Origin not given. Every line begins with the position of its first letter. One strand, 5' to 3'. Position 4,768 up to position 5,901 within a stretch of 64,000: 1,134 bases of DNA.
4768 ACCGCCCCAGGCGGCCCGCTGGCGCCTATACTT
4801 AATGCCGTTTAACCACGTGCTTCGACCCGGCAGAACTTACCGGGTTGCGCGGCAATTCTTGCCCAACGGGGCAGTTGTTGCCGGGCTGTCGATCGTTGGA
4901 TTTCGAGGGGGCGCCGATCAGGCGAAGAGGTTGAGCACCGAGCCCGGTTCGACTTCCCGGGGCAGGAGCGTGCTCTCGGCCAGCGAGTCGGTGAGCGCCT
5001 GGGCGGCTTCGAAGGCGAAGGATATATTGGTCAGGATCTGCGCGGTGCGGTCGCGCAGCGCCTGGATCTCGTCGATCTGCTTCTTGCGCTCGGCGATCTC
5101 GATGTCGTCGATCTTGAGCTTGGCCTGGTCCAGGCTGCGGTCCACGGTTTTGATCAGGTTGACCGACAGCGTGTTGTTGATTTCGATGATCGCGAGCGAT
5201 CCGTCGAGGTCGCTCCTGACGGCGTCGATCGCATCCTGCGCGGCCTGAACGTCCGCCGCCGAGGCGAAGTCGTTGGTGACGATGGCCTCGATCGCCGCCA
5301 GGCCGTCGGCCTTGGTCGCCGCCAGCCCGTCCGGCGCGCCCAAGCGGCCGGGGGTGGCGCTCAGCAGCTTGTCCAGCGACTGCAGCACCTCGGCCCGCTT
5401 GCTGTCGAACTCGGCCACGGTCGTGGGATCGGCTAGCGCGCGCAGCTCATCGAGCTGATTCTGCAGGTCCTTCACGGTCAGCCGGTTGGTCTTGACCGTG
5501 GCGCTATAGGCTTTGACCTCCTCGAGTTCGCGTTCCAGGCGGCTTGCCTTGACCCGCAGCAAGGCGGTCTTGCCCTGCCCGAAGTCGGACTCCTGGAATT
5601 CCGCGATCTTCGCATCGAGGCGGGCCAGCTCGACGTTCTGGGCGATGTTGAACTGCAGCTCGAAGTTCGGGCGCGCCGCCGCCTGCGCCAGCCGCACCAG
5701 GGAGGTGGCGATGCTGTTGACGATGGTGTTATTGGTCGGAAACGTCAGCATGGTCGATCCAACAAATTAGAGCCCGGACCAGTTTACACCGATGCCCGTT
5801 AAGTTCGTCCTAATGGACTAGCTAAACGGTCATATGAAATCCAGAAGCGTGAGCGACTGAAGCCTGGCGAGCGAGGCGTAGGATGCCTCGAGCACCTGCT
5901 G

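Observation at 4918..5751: Uncharacterised 277-aa coiled-coil protein at the end of the flgK-flgL operon, with a flagellin-like C-terminal tail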

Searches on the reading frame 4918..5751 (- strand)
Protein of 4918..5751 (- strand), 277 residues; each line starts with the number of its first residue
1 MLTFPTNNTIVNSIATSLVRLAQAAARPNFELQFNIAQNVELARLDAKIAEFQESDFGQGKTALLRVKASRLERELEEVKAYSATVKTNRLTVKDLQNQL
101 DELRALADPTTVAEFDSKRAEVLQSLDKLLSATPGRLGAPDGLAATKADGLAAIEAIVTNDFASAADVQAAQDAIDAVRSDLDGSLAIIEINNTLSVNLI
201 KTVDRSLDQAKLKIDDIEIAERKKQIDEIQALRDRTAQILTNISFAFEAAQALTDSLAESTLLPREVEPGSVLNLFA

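Call 3: search_protein_families(library=pfam, proteins=[window:4918-5751:-], max_evalue=1)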
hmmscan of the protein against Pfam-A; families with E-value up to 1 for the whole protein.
window:4918-5751:- (277 aa): 5 families
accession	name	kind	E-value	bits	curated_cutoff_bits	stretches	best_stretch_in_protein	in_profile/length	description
PF12842.12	DUF3819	-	0.0002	21.9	27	1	153-215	33-94/143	CCR4-Not complex, Not1 subunit, domain of unknown function DUF3819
PF10046.14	BLOC1_2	-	0.069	14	33.4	1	64-107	38-81/96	Biogenesis of lysosome-related organelles complex-1 subunit 2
PF16892.10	CHS5_N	-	0.13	12.6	39.8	1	260-275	28-43/48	Chitin biosynthesis protein CHS5 N-terminus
PF09487.15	HrpB2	-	0.21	12.4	26.5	0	198-256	44-102/114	Bacterial type III secretion protein (HrpB2)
PF19174.5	DUF5856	-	0.33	12.5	34.6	0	190-237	45-91/94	Family of unknown function (DUF5856)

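Call 4: search_protein_families(library=ncbifam, proteins=[window:4918-5751:-], max_evalue=1)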
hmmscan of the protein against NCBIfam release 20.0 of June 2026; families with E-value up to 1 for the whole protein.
window:4918-5751:- (277 aa): 3 families
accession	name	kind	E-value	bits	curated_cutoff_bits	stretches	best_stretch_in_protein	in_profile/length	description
NF045780.1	TrlF_fam_ATP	equivalog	0.015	14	350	1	40-243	487-685/944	TrlF family AAA-like ATPase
NF052612.1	sll0565_fam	equivalog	0.052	13.9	50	1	70-129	8-67/106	sll0565 family protein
NF041389.1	dodecin_Halo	equivalog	0.19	12.1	100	1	202-247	19-64/65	dodecin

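Call 5: find_homologous_proteins(query=window:4918-5751:-, max_evalue=0.001)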
Query window:4918-5751:- (277 aa): 91 proteins with E <= 0.001 among 8000 candidates.
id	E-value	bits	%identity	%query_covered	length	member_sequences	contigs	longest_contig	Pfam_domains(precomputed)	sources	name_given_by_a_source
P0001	2.1e-161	553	100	100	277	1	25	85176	-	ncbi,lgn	-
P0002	5.4e-150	516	92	100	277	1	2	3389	-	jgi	-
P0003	2.0e-143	494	89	100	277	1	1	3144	-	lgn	-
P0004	2.2e-140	484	88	100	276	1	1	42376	-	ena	-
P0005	3.0e-131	454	83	100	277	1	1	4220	-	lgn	-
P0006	6.4e-124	430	80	100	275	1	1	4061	-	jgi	jgi:hypothetical protein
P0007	4.9e-109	382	70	100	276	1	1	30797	-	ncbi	-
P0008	2.1e-108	380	69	100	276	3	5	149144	-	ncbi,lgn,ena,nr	ncbi:MAG: hypothetical protein OEU09_05045 [Rhodospirillales bacterium]|nr:hypothetical protein [Rho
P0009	3.9e-107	376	69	98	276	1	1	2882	-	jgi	jgi:hypothetical protein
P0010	1.8e-106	373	68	98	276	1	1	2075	-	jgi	jgi:hypothetical protein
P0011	1.2e-105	371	68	100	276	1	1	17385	-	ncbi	-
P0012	2.4e-105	370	68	100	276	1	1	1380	-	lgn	-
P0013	3.0e-105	369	69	98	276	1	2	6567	-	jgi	jgi:hypothetical protein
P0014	2.8e-104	366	68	98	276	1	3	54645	-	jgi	jgi:hypothetical protein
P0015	6.5e-102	358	66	100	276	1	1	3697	-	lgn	-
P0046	5.6e-71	257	52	95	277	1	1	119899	-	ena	-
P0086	3.6e-24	104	34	95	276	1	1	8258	-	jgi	jgi:hypothetical protein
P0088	1.9e-17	82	28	95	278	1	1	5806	-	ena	-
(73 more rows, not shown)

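Call 9: search_solved_structures(query=A1, max_evalue=10, show_alignments=3)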
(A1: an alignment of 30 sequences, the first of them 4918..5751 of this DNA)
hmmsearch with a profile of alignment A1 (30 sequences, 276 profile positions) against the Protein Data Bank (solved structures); distinct sequences matched with E-value up to 10: 14.
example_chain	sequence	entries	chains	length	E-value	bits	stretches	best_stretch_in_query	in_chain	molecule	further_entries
9o5w_B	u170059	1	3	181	0.0055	19.6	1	164-232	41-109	Hemagglutinin HA2 chain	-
9ked_A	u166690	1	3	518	0.048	16.6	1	164-232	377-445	Hemagglutinin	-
4kps_B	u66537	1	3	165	0.22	14.4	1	164-218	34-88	Hemagglutinin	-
9dwu_B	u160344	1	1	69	0.23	14.3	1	184-221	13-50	REST corepressor 1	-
4kpq_B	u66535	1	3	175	0.25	14.2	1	164-218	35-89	Hemagglutinin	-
7zr2_A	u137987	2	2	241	0.27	14.1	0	165-220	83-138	Spike protein S2',Chimeric protein mimic of SARS-CoV-2 Spike HR1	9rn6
3bt6_B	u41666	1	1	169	0.29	14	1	161-226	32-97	Influenza B hemagglutinin (HA)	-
8uad_B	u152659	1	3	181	0.32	13.8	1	161-226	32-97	Hemagglutinin HA2 chain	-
2n1t_A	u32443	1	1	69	0.61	12.9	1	67-121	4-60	Vesicle-associated membrane protein 2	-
1kil_A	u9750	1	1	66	0.68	12.8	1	68-121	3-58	Synaptobrevin SNARE motif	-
4qw2_A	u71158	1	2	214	1.1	12.1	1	114-224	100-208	Fragile X mental retardation protein 1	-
4f23_A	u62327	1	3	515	2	11.3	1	164-218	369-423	Hemagglutinin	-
4fiu_A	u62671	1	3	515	2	11.3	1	164-218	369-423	hemagglutinin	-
6v47_B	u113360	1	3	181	2.2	11.1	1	164-218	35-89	Hemagglutinin HA2 chain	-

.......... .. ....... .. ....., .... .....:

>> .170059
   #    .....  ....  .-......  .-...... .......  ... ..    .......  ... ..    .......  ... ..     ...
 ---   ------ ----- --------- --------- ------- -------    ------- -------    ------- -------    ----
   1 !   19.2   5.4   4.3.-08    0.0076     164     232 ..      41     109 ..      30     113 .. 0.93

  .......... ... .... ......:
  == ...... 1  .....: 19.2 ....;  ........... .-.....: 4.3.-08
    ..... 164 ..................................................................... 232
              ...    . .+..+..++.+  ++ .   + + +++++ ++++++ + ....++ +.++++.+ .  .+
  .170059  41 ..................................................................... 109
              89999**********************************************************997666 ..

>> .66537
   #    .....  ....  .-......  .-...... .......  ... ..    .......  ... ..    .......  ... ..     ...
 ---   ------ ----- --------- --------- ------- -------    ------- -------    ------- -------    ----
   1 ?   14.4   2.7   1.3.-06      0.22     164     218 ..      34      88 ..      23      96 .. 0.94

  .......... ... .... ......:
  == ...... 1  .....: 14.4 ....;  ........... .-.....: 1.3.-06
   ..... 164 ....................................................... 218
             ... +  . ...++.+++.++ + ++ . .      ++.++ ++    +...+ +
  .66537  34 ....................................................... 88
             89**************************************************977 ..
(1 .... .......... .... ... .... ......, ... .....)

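Call 11: find_encoding_contigs(protein=P0001, flank=10000, max_places=3)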
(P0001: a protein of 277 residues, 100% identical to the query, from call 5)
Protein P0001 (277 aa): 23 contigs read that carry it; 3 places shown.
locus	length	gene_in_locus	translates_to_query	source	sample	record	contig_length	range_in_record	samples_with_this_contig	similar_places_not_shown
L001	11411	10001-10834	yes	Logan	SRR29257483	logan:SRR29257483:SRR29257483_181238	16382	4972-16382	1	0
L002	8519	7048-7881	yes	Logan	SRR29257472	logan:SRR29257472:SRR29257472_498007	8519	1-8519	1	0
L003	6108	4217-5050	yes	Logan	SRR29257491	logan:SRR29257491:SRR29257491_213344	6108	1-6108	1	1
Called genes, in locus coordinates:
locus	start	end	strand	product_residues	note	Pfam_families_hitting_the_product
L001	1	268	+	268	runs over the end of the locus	PF00460:Flg_bb_rod, PF22692:LlgE_F_G_D1, PF06429:Flg_bbr_C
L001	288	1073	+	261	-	PF00460:Flg_bb_rod, PF22692:LlgE_F_G_D1, PF06429:Flg_bbr_C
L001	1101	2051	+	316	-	PF08666:SAF (weak), PF13144:ChapFlgA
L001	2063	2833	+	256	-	PF02107:FlgH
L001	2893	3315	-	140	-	PF21157:DksA_N, PF01258:zf-dskA_traR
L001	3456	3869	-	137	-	PF10768:FliX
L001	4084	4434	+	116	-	PF03646:FlaG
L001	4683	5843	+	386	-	PF02119:FlgI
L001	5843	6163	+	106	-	PF10135:Rod-binding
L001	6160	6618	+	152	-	-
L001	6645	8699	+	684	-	PF00460:Flg_bb_rod, PF22638:FlgK_D1, PF07196:Flagellin_IN (weak), PF06429:Flg_bbr_C (weak)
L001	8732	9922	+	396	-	-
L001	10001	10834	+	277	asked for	-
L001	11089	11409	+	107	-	?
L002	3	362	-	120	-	?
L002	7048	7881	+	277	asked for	-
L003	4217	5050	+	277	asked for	-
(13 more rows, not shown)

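Call 12: find_encoding_contigs(protein=P0086, flank=10000, max_places=3)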
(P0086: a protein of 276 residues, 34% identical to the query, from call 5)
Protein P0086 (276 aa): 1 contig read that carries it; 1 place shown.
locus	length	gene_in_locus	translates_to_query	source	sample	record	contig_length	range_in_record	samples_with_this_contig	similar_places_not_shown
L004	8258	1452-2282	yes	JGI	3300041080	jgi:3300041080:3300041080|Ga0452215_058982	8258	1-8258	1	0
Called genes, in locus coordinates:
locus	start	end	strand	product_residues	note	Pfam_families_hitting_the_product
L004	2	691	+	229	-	?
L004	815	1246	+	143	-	PF07378:FlbT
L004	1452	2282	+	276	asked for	-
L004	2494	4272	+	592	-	PF02120:Flg_hook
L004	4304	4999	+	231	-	PF03963:FlgD, PF13860:FlgD_ig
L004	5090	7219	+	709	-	PF00460:Flg_bb_rod (weak), PF22692:LlgE_F_G_D1 (weak), PF07559:FlgE_D2 (faint), PF06429:Flg_bbr_C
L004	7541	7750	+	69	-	PF06627:DUF1153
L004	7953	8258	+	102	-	?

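Call 14: find_encoding_contigs(protein=P0088, flank=10000, max_places=2)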
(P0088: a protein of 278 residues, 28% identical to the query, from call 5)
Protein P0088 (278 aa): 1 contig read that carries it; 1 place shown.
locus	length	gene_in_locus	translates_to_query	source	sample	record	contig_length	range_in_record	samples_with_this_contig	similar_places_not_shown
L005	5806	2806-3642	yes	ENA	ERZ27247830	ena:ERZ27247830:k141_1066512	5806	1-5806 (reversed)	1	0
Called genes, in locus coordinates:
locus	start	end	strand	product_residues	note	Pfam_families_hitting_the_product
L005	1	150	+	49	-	?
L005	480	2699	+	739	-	PF20157:Maf_flag10_N, PF01973:MptE-like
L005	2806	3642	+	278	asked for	-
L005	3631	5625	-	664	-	PF13371:TPR_9 (faint), PF21033:RMD1-3 (faint), PF00515:TPR_1 (faint), PF07719:TPR_2 (faint), PF13414:TPR_11 (faint), PF12895:ANAPC3 (weak), PF13432:TPR_16 (weak), PF13844:Glyco_transf_41, +4 more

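Call 15: find_encoding_contigs(protein=P0046, flank=10000, max_places=2)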
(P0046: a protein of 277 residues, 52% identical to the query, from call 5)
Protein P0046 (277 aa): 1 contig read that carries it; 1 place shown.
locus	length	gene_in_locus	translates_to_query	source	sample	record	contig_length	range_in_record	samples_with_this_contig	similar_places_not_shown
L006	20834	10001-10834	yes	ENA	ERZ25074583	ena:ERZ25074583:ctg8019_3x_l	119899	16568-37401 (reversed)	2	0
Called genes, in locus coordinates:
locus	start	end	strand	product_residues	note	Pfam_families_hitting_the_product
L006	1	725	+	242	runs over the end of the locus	PF00460:Flg_bb_rod, PF22692:LlgE_F_G_D1, PF06429:Flg_bbr_C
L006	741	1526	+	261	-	PF00460:Flg_bb_rod, PF22692:LlgE_F_G_D1, PF06429:Flg_bbr_C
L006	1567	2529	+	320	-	PF08666:SAF (weak), PF13144:ChapFlgA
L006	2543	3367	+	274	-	PF02107:FlgH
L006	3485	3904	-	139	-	PF21157:DksA_N, PF01258:zf-dskA_traR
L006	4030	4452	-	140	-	PF10768:FliX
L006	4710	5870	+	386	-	PF02119:FlgI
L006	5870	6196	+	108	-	PF10135:Rod-binding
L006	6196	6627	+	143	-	-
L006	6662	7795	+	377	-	PF00460:Flg_bb_rod, PF22638:FlgK_D1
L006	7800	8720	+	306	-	PF06429:Flg_bbr_C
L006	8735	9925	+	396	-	-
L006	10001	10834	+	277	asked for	-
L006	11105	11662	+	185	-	PF00669:Flagellin_N (weak)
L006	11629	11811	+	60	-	-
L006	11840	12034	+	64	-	PF00700:Flagellin_C (weak)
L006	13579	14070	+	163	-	PF00700:Flagellin_C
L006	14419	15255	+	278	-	PF00669:Flagellin_N, PF00700:Flagellin_C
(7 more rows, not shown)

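Call 16: predict_structure(alignment_id=A1)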
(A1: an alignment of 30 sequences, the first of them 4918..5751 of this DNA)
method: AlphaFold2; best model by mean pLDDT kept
length: 277 residues; sequences in the alignment: 30
mean_pLDDT: 81.5   pTM: 0.56
mean pLDDT of the five models: 81.5, 80.4, 76.0, 75.4, 72.7
residues with pLDDT >= 90: 121; 70-90: 104; 50-70: 30; < 50: 22
segments of 3 or more residues with pLDDT < 50: 1-12, 271-277
pLDDT, mean of each block of 10 residues (from residue 1): 36 57 69 82 84 76 89 93 91 94 94 94 90 71 89 90 91 95 93 93 94 91 86 83 79 71 53 43
secondary structure, 60 per line:
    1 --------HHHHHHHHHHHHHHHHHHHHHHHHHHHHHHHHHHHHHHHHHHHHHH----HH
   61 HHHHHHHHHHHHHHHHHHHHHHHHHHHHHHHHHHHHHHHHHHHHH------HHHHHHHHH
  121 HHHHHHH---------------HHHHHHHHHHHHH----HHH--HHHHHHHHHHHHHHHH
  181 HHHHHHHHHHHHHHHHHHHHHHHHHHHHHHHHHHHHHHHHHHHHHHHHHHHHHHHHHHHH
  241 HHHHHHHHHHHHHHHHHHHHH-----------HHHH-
elements in order: H9-54 H59-105 H112-127 H143-155 H165-261 H273-276

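Call 20: fold_search(model_id=the predicted structure, library=pdb)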
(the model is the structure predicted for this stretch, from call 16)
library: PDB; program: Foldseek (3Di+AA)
matches with E <= 10: 1076; with E <= 0.001: 0
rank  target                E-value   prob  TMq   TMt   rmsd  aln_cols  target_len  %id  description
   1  5wk5_A                2.3e-03  1.00  0.51  0.53   6.5       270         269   14  Cryo-EM structure of P. aeruginosa flagellar filaments A443V (released 2017-10-25)
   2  8uxj_A                2.4e-03  1.00  0.48  0.49   8.6       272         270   13  Caulobacter crescentus FljK flagellar filament (asymmetrical) (released 2024-06-26)
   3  9lah_AA               2.9e-03  1.00  0.50  0.51   7.1       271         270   13  Cryo-EM structure of Shewanella oneidensis MR-1 flagella. (released 2026-01-07)
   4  8cvi_D                2.9e-03  1.00  0.41  0.42   8.4       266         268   13  Cryo-EM structure of the supercoiled EPEC H6 flagellar filament core Curly I waveform (released 2022-09-07)
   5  6xky_A                4.4e-03  1.00  0.51  0.51   6.7       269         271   12  Caulobacter crescentus FljK filament, straightened (released 2020-12-23)
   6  8cvi_A                5.6e-03  1.00  0.40  0.42  10.8       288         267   14  Cryo-EM structure of the supercoiled EPEC H6 flagellar filament core Curly I waveform (released 2022-09-07)
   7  9oxk_A                5.9e-03  1.00  0.52  0.53   7.0       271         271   12  CryoEM structure of FlaB filament from Shewanella oneidensis (released 2025-07-16)
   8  6xl0_A                6.5e-03  1.00  0.36  0.37  13.3       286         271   13  Caulobacter crescentus FljK filament (released 2020-12-23)
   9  9oxj_A                7.1e-03  1.00  0.37  0.37   8.7       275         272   14  CryoEM structure of FlaA filament from Shewanella oneidensis (released 2025-07-16)
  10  8uxn_A                9.1e-03  1.00  0.45  0.46   7.8       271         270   12  Caulobacter crescentus FljM flagellar filament (symmetrized) (released 2024-06-26)
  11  9cef_A                9.1e-03  1.00  0.42  0.42   7.7       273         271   15  Caulobacter crescentus FljN flagellar filament (symmetrized) (released 2024-08-28)
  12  5xg2                  9.6e-03  0.84  0.21  0.24  21.8       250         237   17  Crystal structure of a coiled-coil segment (residues 345-468 and 694-814) of Pyrococcus yayanosii Smc (released 2017-06-07)
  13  8cxm_0                1.3e-02  1.00  0.41  0.42   7.7       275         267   13  Cryo-EM structure of the supercoiled E. coli K12 flagellar filament core, Normal waveform (released 2022-09-07)
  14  2ch7_A                1.3e-02  0.82  0.21  0.20  30.4       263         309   13  Crystal structure of the cytoplasmic domain of a bacterial chemoreceptor from Thermotoga maritima (released 2006-04-18)
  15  9ls0_A                1.4e-02  1.00  0.43  0.42   8.1       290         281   12  Straight and symmetrical filament of the spirochete periplasmic flagella of Leptospira biflexa deleted fcpB strain (released 2025-12-24)
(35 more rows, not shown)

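Call 32: search_protein_representatives(alignment_id=A1)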
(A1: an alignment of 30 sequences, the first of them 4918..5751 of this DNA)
Query: 30 sequences, 276 profile positions. Proteins with E-value up to 0.001 (for the whole library): 217; up to 1e-10: 158; up to 1e-30: 60. The best 150 are listed.
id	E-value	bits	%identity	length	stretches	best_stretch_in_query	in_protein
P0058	9.1e-110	383.1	-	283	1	8-276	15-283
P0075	4.9e-101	354.4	-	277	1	1-275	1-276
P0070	5.3e-100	351.0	-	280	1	6-275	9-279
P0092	1.3e-97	343.2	-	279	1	4-276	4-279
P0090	3.3e-85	302.5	-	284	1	1-276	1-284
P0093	8.6e-81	288.0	-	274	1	2-276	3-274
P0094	1.6e-80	287.2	-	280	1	7-276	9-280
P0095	5.1e-80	285.5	-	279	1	4-275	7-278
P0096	6.9e-77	275.2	-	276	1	6-276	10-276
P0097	4.6e-75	269.2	-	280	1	11-275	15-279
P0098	1.2e-74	267.9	-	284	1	1-276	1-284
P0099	2.6e-72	260.2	-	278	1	8-276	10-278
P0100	1.3e-69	251.4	-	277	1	5-276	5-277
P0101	1.3e-69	251.4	-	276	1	5-275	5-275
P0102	2.6e-69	250.4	-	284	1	1-275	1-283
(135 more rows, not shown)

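Call 34: search_protein_families(library=pfam, alignment_id=A2, max_evalue=0.01)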
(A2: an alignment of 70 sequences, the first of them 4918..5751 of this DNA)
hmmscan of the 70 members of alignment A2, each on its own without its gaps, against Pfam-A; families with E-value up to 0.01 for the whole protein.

A. member 1, window:4918-5751:- (277 aa): 1 family
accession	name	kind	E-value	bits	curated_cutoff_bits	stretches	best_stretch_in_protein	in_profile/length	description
PF12842.12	DUF3819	-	0.0002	21.9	27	1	153-215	33-94/143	CCR4-Not complex, Not1 subunit, domain of unknown function DUF3819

B. families by the number of members that match (of 70 scanned): 21 families
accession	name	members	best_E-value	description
PF09304.16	Cortex-I_coil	2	0.00034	Cortexillin coiled-coil region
PF12842.12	DUF3819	1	0.0002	CCR4-Not complex, Not1 subunit, domain of unknown function DUF3819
PF04513.17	Baculo_PEP_C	1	0.00028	Baculovirus polyhedron envelope protein, PEP, C terminus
PF06419.17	COG6_N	1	0.00039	Conserved oligomeric complex COG6, N-terminal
PF24615.2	Spectrin_Anc-1_2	1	0.0005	Nuclear anchorage protein 1, spectrin repeat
PF05531.17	NPV_P10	1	0.0013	Nucleopolyhedrovirus P10 protein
PF17675.6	APG6_N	1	0.0014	Apg6 coiled-coil region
PF22905.2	Hydro_N_hd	1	0.0014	Hydrolase N-terminal helical domain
PF01923.23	Cob_adeno_trans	1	0.0014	Cobalamin adenosyltransferase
PF09755.14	DUF2046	1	0.0018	Uncharacterized conserved protein H4 (DUF2046)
PF01519.22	DUF16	1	0.0018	Protein of unknown function DUF16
PF04136.21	COG3_N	1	0.0021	Conserved oligomeric Golgi complex subunit 3, N-terminal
PF01442.23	Apolipoprotein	1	0.0038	Apolipoprotein A1/A4/E domain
PF14712.11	Snapin_Pallidin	1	0.004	Snapin/Pallidin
PF04108.17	ATG17_like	1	0.0043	Autophagy protein ATG17-like domain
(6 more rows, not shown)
